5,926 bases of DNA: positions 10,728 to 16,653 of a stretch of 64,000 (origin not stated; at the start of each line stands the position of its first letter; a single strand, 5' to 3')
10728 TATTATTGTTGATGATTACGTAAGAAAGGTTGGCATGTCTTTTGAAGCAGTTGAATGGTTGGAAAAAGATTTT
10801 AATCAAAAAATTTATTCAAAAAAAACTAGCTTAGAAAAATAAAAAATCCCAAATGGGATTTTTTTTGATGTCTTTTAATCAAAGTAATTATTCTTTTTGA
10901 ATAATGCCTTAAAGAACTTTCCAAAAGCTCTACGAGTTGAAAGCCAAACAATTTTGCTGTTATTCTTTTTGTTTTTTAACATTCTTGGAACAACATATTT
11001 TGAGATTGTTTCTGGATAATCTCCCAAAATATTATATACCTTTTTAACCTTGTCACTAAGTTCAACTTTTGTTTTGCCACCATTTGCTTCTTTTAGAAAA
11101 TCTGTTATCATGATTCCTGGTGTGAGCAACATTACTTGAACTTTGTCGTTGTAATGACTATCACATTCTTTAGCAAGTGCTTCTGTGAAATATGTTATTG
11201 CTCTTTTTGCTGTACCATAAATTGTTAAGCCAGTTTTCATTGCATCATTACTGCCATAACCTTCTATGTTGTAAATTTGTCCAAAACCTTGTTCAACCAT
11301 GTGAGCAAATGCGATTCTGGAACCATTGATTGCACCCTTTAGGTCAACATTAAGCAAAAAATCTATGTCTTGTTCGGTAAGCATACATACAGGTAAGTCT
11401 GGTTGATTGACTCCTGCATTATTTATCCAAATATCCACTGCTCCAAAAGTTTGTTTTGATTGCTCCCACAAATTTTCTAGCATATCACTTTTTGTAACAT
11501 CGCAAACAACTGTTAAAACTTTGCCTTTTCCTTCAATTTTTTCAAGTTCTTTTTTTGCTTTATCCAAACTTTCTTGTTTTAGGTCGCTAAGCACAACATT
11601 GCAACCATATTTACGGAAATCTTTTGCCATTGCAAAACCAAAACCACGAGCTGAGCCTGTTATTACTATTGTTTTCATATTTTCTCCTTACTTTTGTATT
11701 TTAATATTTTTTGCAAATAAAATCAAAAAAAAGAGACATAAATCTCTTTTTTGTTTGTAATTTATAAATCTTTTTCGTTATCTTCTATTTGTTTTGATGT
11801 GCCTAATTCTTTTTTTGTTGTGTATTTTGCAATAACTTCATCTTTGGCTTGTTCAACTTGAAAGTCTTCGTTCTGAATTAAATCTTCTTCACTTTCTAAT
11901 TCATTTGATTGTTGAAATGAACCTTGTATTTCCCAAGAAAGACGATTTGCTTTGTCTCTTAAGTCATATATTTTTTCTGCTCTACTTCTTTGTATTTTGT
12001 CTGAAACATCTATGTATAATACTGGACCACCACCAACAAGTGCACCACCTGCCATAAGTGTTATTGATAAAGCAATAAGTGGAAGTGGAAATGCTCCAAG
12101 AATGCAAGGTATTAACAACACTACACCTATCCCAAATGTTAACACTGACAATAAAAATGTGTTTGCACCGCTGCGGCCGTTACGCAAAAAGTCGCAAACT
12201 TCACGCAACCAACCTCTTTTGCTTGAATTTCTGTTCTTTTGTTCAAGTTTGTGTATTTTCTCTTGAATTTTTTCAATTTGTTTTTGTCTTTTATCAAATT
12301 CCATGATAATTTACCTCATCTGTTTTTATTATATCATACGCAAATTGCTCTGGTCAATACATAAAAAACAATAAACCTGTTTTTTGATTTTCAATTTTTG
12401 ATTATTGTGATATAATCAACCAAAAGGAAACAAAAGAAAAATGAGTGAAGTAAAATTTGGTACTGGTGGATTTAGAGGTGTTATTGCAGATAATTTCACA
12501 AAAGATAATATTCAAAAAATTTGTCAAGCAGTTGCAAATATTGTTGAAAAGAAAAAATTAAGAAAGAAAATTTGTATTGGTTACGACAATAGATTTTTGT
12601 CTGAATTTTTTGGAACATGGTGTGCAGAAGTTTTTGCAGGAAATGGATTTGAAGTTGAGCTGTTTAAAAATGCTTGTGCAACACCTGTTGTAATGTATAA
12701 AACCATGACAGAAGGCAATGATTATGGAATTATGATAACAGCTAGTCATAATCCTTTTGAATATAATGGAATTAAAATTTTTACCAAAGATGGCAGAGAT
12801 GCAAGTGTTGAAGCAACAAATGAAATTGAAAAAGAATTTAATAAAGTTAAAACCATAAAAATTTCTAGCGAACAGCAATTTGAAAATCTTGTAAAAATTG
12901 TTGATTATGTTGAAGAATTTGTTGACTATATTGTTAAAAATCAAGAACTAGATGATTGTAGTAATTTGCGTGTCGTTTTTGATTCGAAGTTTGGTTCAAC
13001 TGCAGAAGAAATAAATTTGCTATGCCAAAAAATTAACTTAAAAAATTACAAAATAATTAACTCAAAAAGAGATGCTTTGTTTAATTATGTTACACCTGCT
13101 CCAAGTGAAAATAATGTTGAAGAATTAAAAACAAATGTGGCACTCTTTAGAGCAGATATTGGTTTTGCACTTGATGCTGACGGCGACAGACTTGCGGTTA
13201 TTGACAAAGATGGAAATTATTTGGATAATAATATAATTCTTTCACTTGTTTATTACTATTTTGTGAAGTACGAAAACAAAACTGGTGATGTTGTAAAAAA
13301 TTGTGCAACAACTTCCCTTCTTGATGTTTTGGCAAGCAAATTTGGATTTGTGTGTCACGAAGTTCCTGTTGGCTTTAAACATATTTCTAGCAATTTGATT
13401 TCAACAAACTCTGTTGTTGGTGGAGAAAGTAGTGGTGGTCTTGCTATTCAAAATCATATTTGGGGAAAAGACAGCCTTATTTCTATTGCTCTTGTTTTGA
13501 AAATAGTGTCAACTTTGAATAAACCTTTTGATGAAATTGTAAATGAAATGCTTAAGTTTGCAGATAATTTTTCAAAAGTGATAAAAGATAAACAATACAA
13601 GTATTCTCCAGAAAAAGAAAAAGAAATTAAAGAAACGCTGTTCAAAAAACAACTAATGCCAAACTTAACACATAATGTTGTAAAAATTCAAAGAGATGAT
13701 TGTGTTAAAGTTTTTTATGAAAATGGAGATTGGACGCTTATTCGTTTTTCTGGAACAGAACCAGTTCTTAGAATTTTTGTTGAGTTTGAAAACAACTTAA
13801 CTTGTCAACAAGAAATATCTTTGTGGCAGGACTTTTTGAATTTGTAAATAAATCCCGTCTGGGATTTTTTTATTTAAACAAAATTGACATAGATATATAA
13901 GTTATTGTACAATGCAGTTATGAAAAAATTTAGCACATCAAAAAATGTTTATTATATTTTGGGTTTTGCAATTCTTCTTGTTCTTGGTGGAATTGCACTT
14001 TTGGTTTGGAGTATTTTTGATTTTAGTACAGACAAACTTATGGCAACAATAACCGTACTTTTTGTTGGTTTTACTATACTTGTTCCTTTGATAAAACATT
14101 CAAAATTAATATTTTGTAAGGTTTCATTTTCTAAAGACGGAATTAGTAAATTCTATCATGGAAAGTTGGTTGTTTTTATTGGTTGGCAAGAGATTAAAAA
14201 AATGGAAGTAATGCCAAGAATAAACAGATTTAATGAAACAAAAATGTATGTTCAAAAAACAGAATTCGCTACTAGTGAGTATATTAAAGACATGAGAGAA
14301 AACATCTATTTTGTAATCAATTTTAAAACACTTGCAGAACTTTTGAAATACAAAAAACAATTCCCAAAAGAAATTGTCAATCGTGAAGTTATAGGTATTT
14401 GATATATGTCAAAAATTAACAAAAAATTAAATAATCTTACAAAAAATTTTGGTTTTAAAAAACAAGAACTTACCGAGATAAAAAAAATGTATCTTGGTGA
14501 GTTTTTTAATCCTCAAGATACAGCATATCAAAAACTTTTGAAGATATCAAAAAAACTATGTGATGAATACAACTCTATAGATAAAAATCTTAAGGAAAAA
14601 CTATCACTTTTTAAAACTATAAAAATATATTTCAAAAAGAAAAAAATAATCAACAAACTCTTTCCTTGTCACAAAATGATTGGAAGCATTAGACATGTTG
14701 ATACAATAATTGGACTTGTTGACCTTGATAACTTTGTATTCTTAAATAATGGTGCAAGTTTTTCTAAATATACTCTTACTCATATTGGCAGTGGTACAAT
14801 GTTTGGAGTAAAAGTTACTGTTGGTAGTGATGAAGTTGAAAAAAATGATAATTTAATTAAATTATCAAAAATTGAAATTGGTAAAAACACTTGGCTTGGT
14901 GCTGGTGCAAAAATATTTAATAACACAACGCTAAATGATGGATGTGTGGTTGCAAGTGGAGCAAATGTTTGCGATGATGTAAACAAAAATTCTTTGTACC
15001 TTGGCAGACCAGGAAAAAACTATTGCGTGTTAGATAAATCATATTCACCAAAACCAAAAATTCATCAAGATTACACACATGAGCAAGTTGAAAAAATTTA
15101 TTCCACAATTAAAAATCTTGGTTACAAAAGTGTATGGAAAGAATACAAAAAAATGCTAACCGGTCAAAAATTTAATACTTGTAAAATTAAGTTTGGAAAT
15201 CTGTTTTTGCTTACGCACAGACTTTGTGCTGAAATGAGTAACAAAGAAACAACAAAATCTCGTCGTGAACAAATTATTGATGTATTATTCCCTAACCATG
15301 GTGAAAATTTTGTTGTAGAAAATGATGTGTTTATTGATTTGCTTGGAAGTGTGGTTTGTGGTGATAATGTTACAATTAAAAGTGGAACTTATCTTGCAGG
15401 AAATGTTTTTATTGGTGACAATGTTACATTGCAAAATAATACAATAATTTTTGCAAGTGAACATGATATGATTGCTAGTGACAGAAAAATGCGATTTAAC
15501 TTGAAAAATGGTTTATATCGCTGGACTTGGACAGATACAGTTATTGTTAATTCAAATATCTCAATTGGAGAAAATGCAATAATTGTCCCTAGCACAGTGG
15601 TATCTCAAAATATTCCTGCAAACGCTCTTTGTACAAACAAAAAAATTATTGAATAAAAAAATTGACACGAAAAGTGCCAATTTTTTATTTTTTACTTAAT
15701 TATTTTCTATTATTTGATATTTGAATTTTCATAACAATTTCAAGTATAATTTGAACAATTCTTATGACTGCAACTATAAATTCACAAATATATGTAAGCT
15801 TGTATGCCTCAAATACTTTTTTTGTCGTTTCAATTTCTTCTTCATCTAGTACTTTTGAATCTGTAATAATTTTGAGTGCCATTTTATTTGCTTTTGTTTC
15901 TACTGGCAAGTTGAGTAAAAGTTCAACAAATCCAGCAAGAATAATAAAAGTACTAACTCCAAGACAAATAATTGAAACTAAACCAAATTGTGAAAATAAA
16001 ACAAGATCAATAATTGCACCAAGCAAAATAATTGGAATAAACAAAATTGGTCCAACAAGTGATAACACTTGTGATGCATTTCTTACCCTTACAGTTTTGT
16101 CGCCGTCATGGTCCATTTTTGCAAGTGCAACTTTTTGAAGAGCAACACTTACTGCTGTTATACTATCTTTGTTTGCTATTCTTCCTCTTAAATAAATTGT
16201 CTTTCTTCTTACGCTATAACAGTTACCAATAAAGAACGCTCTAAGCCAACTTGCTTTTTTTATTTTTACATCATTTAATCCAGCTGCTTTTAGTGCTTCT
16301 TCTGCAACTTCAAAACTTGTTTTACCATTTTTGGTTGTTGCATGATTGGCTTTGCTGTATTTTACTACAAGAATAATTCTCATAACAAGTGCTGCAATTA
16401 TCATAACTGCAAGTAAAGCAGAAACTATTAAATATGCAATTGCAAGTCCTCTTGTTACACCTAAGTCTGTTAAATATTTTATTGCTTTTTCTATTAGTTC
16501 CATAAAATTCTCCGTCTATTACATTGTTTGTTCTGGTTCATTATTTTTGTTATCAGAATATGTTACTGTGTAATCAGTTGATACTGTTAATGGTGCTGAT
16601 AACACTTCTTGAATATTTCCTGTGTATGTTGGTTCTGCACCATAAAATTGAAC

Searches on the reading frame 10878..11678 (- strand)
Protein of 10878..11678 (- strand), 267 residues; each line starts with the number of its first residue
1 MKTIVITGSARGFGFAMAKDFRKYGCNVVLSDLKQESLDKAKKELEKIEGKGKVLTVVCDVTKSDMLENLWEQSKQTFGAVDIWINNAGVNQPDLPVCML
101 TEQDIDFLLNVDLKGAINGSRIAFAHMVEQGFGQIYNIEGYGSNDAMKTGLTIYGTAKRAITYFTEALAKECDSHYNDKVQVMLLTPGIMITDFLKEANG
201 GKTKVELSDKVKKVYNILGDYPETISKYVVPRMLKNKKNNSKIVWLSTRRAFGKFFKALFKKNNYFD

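Call 80: search_protein_families(library=pfam, proteins=[window:10878-11678:-], max_evalue=0.00001)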
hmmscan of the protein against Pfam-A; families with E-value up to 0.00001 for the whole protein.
window:10878-11678:- (267 aa): 3 families
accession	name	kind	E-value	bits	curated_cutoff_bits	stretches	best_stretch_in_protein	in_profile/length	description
PF00106.31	adh_short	-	7e-41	140.3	26.6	1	2-199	1-191/195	short chain dehydrogenase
PF13561.12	adh_short_C2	-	3.9e-29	102.3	27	1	8-203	1-189/236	Enoyl-(Acyl carrier protein) reductase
PF08659.16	KR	-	2.8e-06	27.8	22.6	1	3-118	2-118/180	KR domain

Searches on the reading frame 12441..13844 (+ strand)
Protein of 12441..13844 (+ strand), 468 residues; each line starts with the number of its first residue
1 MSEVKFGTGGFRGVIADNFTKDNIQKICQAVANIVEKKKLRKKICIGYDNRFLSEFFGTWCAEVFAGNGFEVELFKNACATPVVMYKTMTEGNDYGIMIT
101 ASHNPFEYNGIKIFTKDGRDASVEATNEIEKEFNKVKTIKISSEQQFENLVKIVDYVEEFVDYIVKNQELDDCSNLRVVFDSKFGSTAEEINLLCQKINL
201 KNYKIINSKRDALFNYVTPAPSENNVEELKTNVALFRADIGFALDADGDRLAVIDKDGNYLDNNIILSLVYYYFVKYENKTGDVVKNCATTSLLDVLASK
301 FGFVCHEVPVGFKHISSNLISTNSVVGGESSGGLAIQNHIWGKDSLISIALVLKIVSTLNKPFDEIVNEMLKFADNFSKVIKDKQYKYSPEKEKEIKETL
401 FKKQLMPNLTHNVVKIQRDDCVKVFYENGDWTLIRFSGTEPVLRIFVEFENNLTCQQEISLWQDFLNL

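Call 49: search_protein_families(library=pfam, proteins=[window:12441-13844:+], max_evalue=0.00001)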
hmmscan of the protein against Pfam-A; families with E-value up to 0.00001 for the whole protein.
window:12441-13844:+ (468 aa): 4 families
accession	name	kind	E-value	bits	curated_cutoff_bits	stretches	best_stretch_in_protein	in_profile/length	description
PF02878.22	PGM_PMM_I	-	9.1e-39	132.7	22.5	1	4-137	2-135/138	Phosphoglucomutase/phosphomannomutase, alpha/beta/alpha domain I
PF02880.22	PGM_PMM_III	-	6.7e-20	71.8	20.7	1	263-371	2-112/115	Phosphoglucomutase/phosphomannomutase, alpha/beta/alpha domain III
PF02879.22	PGM_PMM_II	-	1.8e-14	54.5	29.3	1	156-258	3-103/103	Phosphoglucomutase/phosphomannomutase, alpha/beta/alpha domain II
PF00408.26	PGM_PMM_IV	-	1.4e-06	28.7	23.1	1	415-448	17-51/68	Phosphoglucomutase/phosphomannomutase, C-terminal domain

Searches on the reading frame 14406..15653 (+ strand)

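Call 49: search_protein_families(library=pfam, proteins=[window:14406-15653:+], max_evalue=0.00001)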
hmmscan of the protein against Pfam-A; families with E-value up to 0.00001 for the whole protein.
window:14406-15653:+ (416 aa): 2 families
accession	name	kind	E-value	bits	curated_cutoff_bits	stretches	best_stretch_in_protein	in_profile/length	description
PF00132.30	Hexapep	-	4.7e-13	48.7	27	0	316-348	2-34/36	Bacterial transferase hexapeptide (six repeats)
PF12464.13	Mac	-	6.8e-06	26.7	22.1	0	27-71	1-47/53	Maltose acetyltransferase hexapeptide capping motif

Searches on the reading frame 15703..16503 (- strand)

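Call 80: search_protein_families(library=pfam, proteins=[window:15703-16503:-], max_evalue=0.00001)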
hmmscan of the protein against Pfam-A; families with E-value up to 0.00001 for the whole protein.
window:15703-16503:- (267 aa): 1 family
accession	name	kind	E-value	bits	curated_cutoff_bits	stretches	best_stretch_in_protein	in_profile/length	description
PF04298.18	Zn_peptidase_2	-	1.4e-26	93.8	27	1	30-254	4-215/218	Putative neutral zinc metallopeptidase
